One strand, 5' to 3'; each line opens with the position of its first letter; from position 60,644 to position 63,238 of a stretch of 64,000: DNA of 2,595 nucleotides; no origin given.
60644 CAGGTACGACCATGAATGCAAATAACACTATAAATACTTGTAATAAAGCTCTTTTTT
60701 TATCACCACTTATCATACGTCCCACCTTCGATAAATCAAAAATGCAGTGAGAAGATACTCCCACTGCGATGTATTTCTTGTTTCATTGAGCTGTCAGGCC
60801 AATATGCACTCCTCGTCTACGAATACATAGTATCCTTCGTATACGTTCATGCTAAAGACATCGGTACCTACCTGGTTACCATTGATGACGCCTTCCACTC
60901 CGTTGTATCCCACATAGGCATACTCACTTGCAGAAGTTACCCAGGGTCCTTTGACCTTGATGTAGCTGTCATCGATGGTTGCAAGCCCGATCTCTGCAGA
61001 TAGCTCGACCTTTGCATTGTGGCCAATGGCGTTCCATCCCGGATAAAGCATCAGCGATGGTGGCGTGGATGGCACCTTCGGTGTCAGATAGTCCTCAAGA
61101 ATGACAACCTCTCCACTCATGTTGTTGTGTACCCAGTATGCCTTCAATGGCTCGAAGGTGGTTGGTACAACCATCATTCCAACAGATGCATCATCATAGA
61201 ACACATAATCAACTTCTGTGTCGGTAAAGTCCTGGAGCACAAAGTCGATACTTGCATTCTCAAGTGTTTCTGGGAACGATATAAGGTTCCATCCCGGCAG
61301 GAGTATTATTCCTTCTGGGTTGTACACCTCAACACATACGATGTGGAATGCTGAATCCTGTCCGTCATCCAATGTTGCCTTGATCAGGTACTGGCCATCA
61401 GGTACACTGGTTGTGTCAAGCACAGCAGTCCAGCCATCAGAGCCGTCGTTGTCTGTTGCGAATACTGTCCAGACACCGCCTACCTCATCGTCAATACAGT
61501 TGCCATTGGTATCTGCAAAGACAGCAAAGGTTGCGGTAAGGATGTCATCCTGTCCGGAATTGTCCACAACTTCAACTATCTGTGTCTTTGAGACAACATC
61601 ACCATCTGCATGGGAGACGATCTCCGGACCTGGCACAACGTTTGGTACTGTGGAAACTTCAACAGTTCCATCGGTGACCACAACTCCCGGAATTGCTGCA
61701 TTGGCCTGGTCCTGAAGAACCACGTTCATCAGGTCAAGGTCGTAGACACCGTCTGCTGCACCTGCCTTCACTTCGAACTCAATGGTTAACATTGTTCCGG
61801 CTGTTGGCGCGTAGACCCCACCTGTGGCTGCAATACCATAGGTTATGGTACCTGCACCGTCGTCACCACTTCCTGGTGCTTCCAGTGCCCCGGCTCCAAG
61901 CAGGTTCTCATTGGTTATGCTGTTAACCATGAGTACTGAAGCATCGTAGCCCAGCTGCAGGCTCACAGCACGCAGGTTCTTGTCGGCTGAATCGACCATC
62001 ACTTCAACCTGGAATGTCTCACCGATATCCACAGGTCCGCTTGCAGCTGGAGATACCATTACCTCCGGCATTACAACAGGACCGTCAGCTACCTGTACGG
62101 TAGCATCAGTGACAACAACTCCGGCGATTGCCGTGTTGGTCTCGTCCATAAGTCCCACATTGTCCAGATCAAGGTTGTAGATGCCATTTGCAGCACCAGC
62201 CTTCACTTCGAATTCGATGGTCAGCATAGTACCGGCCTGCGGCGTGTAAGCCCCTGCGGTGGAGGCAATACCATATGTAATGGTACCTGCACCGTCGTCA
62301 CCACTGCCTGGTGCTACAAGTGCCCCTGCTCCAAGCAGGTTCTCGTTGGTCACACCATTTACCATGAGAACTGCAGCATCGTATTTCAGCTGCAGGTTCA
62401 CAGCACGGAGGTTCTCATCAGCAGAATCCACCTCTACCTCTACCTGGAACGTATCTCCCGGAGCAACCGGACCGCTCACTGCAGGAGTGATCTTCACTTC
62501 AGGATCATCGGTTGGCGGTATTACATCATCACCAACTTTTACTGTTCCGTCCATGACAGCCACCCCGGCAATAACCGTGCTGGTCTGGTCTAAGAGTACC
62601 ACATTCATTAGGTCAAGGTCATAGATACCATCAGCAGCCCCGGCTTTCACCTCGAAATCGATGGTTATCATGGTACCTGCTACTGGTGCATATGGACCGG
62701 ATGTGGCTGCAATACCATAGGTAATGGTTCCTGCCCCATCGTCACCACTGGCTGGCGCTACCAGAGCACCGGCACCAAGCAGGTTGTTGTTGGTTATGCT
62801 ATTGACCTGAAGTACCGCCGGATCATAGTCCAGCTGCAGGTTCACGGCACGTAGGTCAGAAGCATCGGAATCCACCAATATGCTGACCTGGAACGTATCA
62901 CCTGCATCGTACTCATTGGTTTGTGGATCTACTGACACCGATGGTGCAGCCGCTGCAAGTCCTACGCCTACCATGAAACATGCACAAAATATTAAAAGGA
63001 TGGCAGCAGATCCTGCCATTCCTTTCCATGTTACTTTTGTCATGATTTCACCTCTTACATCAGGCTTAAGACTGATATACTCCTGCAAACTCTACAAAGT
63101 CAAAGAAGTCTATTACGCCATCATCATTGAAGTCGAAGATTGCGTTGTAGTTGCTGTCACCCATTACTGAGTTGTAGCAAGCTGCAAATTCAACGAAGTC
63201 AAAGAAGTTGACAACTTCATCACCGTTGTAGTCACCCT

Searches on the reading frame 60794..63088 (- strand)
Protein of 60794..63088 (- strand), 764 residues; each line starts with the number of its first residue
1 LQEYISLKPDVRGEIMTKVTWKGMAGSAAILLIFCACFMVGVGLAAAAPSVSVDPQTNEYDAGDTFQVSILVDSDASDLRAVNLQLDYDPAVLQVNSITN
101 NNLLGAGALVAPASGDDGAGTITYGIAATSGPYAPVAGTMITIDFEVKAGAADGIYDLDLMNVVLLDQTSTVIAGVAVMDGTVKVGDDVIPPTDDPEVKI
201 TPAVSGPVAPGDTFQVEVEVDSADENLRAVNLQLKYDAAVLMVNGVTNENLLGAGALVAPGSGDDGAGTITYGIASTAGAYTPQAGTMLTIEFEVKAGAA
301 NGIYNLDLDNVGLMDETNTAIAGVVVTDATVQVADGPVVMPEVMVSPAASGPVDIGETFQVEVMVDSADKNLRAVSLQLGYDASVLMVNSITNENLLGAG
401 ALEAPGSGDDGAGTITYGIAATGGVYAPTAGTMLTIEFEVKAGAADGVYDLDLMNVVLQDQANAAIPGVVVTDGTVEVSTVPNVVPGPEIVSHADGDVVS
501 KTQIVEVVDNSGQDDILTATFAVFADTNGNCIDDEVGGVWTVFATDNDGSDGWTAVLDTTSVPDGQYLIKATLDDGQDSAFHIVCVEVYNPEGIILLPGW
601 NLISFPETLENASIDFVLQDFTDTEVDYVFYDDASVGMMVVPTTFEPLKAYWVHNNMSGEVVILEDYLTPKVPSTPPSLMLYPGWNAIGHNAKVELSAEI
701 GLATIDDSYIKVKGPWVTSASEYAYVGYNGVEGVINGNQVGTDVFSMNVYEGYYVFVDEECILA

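Call 75: search_protein_families(library=pfam, proteins=[window:60794-63088:-], max_evalue=0.05)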
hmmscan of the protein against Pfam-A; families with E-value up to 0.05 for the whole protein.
window:60794-63088:- (764 aa): 1 family
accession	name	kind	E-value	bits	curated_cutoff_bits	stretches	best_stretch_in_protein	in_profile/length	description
PF00963.24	Cohesin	-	1.9e-41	141.9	24.1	3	203-333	7-139/139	Cohesin domain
